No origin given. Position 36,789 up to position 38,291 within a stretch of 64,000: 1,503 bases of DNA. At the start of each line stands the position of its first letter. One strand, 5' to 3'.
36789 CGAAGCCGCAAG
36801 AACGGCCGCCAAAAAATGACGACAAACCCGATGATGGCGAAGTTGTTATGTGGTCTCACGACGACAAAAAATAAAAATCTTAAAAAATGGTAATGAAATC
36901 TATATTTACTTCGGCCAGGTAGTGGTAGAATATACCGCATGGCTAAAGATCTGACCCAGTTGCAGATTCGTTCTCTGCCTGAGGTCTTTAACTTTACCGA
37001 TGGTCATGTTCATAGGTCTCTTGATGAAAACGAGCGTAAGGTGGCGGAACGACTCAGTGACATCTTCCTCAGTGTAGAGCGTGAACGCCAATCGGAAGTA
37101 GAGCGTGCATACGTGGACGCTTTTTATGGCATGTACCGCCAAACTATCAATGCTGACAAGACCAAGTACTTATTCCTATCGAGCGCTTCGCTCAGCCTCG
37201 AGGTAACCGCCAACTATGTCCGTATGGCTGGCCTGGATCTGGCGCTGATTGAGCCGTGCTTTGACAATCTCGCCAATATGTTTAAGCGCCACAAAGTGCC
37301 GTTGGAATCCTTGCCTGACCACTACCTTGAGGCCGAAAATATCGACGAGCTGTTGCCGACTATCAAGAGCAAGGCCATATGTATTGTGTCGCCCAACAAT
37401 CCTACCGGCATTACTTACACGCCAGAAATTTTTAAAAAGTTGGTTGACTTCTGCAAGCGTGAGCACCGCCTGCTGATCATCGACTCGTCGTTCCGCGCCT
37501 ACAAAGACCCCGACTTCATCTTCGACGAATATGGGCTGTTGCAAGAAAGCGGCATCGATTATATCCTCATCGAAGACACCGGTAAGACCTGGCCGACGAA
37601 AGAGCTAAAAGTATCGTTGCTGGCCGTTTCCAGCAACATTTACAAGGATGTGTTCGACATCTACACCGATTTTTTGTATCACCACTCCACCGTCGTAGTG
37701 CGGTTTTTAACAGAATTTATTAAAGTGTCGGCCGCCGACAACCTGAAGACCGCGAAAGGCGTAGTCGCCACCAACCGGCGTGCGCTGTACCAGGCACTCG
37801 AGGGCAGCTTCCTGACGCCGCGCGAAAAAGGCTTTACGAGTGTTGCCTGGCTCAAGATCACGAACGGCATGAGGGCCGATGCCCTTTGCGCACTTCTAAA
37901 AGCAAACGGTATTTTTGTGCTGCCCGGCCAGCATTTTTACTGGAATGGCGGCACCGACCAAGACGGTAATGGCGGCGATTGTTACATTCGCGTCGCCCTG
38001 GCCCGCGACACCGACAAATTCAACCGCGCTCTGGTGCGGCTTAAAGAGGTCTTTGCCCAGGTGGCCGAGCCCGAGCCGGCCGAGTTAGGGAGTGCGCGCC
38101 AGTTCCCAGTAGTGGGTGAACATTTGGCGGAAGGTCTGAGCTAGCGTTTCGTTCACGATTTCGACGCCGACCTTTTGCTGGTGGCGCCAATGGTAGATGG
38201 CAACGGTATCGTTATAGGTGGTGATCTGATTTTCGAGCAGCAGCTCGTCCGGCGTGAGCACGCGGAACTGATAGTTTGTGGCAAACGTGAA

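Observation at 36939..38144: MppP/RohP/Ind4-type O2- and PLP-dependent arginine oxidase homolog in a CPR-like genome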

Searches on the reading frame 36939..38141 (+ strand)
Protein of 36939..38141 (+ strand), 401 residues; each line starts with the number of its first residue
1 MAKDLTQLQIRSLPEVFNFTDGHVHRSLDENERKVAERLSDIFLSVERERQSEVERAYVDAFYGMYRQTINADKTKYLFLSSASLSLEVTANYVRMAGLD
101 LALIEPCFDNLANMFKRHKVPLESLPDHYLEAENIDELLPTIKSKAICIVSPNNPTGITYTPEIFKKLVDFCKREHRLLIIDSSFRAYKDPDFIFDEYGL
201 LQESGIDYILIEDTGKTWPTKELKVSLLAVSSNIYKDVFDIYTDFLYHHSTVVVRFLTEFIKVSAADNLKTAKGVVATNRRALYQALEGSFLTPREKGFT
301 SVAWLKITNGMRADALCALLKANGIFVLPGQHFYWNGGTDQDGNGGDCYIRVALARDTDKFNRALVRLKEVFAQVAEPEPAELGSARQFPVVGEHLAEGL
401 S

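Call 3: search_protein_families(library=pfam, proteins=[window:36939-38141:+], max_evalue=1)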
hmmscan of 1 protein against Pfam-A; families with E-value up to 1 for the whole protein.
window:36939-38141:+ (401 aa): 2 families
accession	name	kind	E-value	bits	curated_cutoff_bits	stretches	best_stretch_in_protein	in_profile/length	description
PF00155.27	Aminotran_1_2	-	1.2e-14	54.7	19.7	1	53-355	46-348/361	Aminotransferase class I and II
PF04015.17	DUF362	-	0.033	14.7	24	1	150-221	8-74/200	Domain of unknown function (DUF362)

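Call 4: search_protein_families(library=ncbifam, proteins=[window:36939-38141:+], max_evalue=1)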
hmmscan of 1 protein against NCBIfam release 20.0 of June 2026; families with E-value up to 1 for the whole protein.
window:36939-38141:+ (401 aa): 63 families (the best 25 are shown)
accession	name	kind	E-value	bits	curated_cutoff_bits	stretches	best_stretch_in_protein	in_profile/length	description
TIGR04462.1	endura_MppP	equivalog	2.6e-41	142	450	1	82-371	5-288/289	enduracididine biosynthesis enzyme MppP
NF041364.1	GntC_guanitoxin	equivalog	3.4e-19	68.9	415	1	118-370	109-355/356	guanitoxin biosynthesis PLP-dependent (S)-gamma-hydroxy-L-arginine cyclodehydratase GntC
NF006756.0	PRK09276.1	subfamily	2.1e-13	50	507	1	118-371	142-385/387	LL-diaminopimelate aminotransferase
NF005732.0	PRK07550.1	equivalog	2.8e-13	49.7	366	1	52-333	73-357/389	aminotransferase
TIGR03540.1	DapC_direct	equivalog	1.9e-12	46.8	593.25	1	117-370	139-382/383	LL-diaminopimelate aminotransferase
NF004770.0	PRK06108.1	subfamily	9.7e-12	44.4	422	1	70-374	92-394/396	pyridoxal phosphate-dependent aminotransferase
NF004975.0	PRK06348.1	equivalog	4.7e-11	42.3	549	2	133-187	153-206/384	pyridoxal phosphate-dependent aminotransferase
NF005744.0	PRK07568.1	subfamily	6e-11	41.8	389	1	48-196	61-210/398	pyridoxal phosphate-dependent aminotransferase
NF004611.0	PRK05942.1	equivalog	1.6e-10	40.5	628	1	130-371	158-389/394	aspartate aminotransferase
NF041091.1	asp_aminotase_Arch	equivalog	4.7e-10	38.8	550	1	128-370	146-373/376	aspartate aminotransferase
NF005593.0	PRK07324.1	equivalog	4.9e-10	39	476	1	141-371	151-367/373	aminotransferase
NF005816.0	PRK07682.1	equivalog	1e-09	37.5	620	1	81-374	97-385/390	aminotransferase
TIGR01140.1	L_thr_O3P_dcar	equivalog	2e-09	37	290.55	1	99-189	88-172/331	threonine-phosphate decarboxylase CobD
TIGR03542.1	DAPAT_plant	equivalog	7.1e-09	35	364.7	1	137-189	163-219/402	LL-diaminopimelate aminotransferase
NF005977.0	PRK08068.1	subfamily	1e-08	34.9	494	1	116-370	141-385/391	transaminase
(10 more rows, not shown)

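Call 5: search_solved_structures(query=window:36939-38141:+, max_evalue=1, show_alignments=3)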
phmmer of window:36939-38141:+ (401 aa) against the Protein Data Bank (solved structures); distinct sequences matched with E-value up to 1: 69 (the best 60 are shown).
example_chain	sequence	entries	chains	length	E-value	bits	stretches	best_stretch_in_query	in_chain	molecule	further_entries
6c3a_A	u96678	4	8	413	1.1e-67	232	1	4-371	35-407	Uncharacterized protein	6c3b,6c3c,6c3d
7n79_A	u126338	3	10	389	2e-50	175.2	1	4-377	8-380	Aminotran_1_2 domain-containing protein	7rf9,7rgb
5dj1_A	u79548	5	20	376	2e-43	152.2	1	3-371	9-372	PLP-Dependent L-Arginine Hydroxylase MppP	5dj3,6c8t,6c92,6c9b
5bk7_A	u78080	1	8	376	4.8e-43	150.9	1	3-371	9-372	PLP-Dependent L-Arginine Hydroxylase MppP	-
2o1b_A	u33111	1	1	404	5e-09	38.9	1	55-371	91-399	Aminotransferase, class I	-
3op7_A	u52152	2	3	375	5.2e-06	29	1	135-337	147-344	Aminotransferase class I and II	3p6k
1dju_A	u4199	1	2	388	7.2e-05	25.2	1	133-372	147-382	AROMATIC AMINOTRANSFERASE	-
1gd9_A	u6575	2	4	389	9.8e-05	24.8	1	133-372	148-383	ASPARTATE AMINOTRANSFERASE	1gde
1o4s_A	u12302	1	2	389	0.00023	23.6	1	134-188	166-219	Aspartate aminotransferase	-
4my5_A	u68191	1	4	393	0.00023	23.6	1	59-376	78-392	Putative amino acid aminotransferase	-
2z1z_A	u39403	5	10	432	0.00028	23.3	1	143-192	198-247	LL-diaminopimelate aminotransferase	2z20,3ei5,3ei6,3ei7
3eia_A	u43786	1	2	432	0.00028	23.3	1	143-192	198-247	LL-diaminopimelate aminotransferase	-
3ei8_A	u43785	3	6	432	0.00029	23.3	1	143-192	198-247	LL-diaminopimelate aminotransferase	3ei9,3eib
4cvq_A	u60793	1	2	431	0.00054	22.4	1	141-182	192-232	GLUTAMATE-PYRUVATE AMINOTRANSFERASE ALAA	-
4fl0_A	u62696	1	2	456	0.00095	21.5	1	138-190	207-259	Aminotransferase ALD1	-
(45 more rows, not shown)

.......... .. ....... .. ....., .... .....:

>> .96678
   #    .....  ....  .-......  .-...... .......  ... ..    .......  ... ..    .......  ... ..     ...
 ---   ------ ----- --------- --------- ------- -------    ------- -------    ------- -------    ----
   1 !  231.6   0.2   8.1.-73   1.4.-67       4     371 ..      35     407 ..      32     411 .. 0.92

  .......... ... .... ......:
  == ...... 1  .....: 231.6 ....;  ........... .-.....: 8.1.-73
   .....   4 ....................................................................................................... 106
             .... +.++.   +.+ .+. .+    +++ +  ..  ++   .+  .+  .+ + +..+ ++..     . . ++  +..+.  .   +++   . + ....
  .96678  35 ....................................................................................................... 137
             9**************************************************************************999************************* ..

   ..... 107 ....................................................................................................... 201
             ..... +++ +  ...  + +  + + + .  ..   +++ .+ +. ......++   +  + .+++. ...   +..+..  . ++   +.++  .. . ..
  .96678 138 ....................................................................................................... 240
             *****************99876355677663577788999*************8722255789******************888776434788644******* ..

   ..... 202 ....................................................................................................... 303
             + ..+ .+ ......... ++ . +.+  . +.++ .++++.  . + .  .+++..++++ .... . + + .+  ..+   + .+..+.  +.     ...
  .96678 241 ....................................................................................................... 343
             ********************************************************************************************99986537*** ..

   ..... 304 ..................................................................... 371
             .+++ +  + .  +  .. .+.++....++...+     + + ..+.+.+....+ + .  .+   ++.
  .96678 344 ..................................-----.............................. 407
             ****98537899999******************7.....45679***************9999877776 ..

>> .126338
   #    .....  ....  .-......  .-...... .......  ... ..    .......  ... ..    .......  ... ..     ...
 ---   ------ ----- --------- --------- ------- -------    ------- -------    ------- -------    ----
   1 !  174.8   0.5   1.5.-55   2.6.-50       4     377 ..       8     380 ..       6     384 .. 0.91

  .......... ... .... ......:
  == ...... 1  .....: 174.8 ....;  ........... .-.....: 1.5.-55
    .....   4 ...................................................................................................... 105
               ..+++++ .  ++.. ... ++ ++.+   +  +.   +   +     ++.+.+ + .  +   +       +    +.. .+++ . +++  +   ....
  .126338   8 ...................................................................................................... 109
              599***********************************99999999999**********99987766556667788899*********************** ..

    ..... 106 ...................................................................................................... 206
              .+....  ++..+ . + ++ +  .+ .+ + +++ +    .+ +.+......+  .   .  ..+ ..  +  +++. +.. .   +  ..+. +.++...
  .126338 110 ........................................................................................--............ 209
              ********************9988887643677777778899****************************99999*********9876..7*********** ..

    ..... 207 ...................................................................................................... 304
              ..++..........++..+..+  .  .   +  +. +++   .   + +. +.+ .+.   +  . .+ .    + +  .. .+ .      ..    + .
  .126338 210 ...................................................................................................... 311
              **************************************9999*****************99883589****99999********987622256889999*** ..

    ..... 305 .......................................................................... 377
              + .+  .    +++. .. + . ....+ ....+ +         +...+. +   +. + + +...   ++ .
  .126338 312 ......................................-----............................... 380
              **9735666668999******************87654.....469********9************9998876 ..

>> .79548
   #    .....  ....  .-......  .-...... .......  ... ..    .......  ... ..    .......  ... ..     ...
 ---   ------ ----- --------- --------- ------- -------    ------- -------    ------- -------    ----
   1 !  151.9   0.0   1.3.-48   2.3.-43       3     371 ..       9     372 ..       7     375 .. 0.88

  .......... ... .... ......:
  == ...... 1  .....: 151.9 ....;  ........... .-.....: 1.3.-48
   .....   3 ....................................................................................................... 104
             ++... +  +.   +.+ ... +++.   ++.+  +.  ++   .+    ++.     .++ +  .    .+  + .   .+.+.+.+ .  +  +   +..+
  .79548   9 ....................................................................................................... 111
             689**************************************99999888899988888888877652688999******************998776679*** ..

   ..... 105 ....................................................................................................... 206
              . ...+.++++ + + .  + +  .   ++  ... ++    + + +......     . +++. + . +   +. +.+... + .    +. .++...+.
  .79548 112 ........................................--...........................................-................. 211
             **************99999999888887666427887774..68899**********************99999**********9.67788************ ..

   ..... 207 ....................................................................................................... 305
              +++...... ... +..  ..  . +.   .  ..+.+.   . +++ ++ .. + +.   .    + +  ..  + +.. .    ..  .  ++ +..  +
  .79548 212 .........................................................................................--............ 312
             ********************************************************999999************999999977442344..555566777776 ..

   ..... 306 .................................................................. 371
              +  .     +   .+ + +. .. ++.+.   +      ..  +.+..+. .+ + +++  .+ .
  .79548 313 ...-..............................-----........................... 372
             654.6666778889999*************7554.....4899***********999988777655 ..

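Call 9: find_homologous_proteins(query=window:36939-38141:+, max_evalue=1e-10)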
Query window:36939-38141:+ (401 aa): 588 proteins with E <= 1e-10 among 8000 candidates; the best 120 are listed.
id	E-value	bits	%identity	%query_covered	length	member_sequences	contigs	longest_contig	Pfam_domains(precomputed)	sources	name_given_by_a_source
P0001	7.8e-268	906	100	100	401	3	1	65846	PF00155.28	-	-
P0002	1.7e-173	595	69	96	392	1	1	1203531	PF00155.28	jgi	jgi:aspartate/methionine/tyrosine aminotransferase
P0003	1.8e-154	533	62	95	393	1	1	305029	PF00155.28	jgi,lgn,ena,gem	-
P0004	5.1e-154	531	63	94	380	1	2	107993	PF00155.28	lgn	-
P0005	1.8e-146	506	61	93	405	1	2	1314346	PF00155.28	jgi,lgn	jgi:aspartate/methionine/tyrosine aminotransferase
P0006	2.3e-144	499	60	93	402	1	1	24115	PF00155.28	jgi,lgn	jgi:aspartate/methionine/tyrosine aminotransferase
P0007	1.1e-140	487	59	93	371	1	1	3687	PF00155.28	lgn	-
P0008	2.1e-138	480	56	98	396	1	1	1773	PF00155.28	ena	-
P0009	2.3e-138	480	57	93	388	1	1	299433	PF00155.28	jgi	jgi:aspartate/methionine/tyrosine aminotransferase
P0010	1.2e-132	461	56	94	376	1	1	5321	PF00155.28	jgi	jgi:aspartate/methionine/tyrosine aminotransferase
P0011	7.1e-132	458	56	93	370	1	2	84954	PF00155.28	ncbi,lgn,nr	ncbi:MAG TPA: aminotransferase class I/II-fold pyridoxal phosphate-dependent enzyme [Patescibacteria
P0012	7.7e-132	458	56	94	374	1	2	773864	PF00155.28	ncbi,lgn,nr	ncbi:MAG TPA: pyridoxal phosphate-dependent aminotransferase [Candidatus Saccharimonadales bacterium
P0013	1.9e-131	457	53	93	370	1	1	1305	PF00155.28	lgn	-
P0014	2.3e-131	457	56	93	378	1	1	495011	PF00155.28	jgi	jgi:aspartate/methionine/tyrosine aminotransferase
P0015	4.1e-131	456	55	95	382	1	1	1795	PF00155.28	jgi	-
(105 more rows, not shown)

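Call 10: find_encoding_contigs(protein=P0002, flank=8000, max_places=2)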
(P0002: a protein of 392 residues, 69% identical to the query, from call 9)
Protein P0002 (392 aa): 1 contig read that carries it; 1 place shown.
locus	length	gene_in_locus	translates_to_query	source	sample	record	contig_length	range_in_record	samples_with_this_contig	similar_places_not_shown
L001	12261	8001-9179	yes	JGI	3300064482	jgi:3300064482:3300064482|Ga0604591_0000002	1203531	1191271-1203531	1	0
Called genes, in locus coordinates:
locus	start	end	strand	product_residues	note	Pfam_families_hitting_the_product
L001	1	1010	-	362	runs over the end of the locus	PF00534:Glycos_transf_1, PF13692:Glyco_trans_1_4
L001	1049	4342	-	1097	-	PF00580:UvrD-helicase, PF13245:AAA_19, PF13604:AAA_30 (faint), PF13245:AAA_19 (weak), PF13361:UvrD_C, PF13538:UvrD_C_2 (faint), PF12705:PDDEXK_1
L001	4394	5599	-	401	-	PF07992:Pyr_redox_2, PF13454:NAD_binding_9 (faint), PF00070:Pyr_redox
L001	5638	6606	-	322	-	PF03631:Virul_fac_BrkB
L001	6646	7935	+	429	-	PF03372:Exo_endo_phos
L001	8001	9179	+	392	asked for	PF00155:Aminotran_1_2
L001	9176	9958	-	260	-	PF01978:TrmB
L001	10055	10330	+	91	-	-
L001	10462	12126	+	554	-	PF01565:FAD_binding_4, PF02913:FAD-oxidase_C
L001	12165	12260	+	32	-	?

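Call 11: find_encoding_contigs(protein=P0005, flank=8000, max_places=2)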
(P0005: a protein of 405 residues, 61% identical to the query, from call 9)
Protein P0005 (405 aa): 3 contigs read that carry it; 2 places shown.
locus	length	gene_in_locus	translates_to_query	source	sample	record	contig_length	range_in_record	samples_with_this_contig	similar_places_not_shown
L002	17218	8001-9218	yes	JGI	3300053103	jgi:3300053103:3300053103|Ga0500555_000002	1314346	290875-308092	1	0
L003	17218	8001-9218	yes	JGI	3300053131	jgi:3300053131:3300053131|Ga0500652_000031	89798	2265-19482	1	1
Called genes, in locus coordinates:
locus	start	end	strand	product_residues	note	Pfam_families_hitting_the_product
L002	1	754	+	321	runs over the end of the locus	PF01073:3Beta_HSD, PF01370:Epimerase, PF02719:Polysacc_synt_2 (weak), PF04321:RmlD_sub_bind, PF05368:NmrA, PF13460:NAD_binding_10 (weak), PF16363:GDP_Man_Dehyd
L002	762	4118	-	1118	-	PF00580:UvrD-helicase, PF13245:AAA_19, PF13604:AAA_30 (faint), PF13245:AAA_19, PF13361:UvrD_C, PF13538:UvrD_C_2 (faint), PF12705:PDDEXK_1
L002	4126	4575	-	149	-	-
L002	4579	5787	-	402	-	PF07992:Pyr_redox_2, PF13454:NAD_binding_9 (faint), PF00070:Pyr_redox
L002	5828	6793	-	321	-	PF03631:Virul_fac_BrkB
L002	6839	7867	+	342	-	PF03372:Exo_endo_phos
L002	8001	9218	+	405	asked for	PF00155:Aminotran_1_2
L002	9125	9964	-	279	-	PF01978:TrmB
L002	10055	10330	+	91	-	-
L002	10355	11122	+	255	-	PF01596:Methyltransf_3, PF13578:Methyltransf_24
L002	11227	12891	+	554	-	PF01565:FAD_binding_4, PF02913:FAD-oxidase_C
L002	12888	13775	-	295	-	-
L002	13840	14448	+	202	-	-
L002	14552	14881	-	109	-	PF00076:RRM_1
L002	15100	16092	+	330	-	-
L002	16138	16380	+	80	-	-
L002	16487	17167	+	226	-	PF00027:cNMP_binding, PF13545:HTH_Crp_2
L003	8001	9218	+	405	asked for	PF00155:Aminotran_1_2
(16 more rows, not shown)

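Call 12: find_encoding_contigs(protein=P0012, flank=8000, max_places=2)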
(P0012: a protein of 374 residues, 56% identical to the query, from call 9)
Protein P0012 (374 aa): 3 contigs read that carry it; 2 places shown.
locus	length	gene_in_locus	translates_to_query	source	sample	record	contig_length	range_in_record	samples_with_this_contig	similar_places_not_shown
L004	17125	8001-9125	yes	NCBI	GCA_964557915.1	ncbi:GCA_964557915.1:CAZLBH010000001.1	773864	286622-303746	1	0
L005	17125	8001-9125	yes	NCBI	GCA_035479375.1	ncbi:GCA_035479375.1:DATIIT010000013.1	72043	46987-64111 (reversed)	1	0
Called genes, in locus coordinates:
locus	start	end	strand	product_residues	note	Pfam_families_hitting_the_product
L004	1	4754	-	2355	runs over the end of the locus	PF07691:PA14, PF10528:GLEYA (faint), PF07691:PA14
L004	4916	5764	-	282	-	-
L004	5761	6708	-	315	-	PF03631:Virul_fac_BrkB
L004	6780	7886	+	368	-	PF03372:Exo_endo_phos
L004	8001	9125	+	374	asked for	PF00155:Aminotran_1_2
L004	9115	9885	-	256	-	PF01978:TrmB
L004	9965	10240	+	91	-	-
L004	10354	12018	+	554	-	PF01565:FAD_binding_4, PF02913:FAD-oxidase_C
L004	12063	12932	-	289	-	-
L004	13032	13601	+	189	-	-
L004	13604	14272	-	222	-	PF02463:SMC_N (faint), PF00005:ABC_tran, PF13304:AAA_21 (faint)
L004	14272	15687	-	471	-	PF12704:MacB_PCD, PF02687:FtsX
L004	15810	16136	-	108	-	PF00076:RRM_1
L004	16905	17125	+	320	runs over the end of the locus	-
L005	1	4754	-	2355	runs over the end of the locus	PF07691:PA14, PF10528:GLEYA (faint), PF07691:PA14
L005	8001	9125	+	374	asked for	PF00155:Aminotran_1_2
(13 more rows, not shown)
